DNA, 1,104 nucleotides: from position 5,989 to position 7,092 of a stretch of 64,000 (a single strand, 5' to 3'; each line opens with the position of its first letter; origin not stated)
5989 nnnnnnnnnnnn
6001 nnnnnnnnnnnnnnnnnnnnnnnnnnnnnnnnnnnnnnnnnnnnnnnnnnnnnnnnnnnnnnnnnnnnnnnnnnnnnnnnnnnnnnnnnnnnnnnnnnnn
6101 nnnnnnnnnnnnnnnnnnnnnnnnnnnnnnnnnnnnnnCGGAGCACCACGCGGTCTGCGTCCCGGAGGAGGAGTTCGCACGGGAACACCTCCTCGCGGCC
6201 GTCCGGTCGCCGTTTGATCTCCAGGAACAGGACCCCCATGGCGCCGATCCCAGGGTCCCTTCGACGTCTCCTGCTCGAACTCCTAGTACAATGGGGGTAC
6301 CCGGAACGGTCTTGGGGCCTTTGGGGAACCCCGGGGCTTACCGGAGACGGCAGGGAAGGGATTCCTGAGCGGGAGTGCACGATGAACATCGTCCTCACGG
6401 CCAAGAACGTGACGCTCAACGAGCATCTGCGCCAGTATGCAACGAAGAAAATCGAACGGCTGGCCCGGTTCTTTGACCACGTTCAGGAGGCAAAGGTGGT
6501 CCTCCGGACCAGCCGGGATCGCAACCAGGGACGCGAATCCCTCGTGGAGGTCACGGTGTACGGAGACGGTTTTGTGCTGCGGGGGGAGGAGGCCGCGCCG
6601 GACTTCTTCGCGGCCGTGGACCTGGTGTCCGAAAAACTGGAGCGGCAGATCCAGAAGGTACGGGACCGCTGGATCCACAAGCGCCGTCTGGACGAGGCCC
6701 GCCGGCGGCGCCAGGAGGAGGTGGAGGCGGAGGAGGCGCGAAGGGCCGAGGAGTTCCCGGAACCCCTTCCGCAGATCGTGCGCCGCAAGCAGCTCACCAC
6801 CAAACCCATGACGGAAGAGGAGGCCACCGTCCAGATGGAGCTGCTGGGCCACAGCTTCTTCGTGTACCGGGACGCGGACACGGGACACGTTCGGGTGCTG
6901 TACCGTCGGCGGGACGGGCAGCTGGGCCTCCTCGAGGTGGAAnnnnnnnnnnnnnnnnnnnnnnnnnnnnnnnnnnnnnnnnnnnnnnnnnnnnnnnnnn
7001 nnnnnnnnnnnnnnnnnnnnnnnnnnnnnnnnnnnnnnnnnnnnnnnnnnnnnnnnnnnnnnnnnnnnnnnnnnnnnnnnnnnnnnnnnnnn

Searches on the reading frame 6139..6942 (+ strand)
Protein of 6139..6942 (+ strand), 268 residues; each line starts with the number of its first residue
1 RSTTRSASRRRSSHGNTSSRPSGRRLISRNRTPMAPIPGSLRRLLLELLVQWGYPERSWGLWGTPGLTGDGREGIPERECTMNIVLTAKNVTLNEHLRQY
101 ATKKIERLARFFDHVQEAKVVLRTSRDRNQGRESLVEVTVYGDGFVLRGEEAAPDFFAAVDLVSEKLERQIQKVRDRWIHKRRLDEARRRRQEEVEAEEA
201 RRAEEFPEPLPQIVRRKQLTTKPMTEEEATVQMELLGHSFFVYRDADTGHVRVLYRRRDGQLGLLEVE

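Call 22: search_protein_families(library=pfam, proteins=[window:6139-6942:+], max_evalue=0.00001)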
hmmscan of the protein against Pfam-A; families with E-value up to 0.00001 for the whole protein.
window:6139-6942:+ (268 aa): 2 families
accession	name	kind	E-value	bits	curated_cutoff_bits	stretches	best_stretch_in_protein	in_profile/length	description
PF16321.10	Ribosom_S30AE_C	-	2.8e-24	85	25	1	211-264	4-57/57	Sigma 54 modulation/S30EA ribosomal protein C terminus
PF02482.25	Ribosomal_S30AE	-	1.3e-21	77.6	23.7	1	84-177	1-86/88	Sigma 54 modulation protein / S30EA ribosomal protein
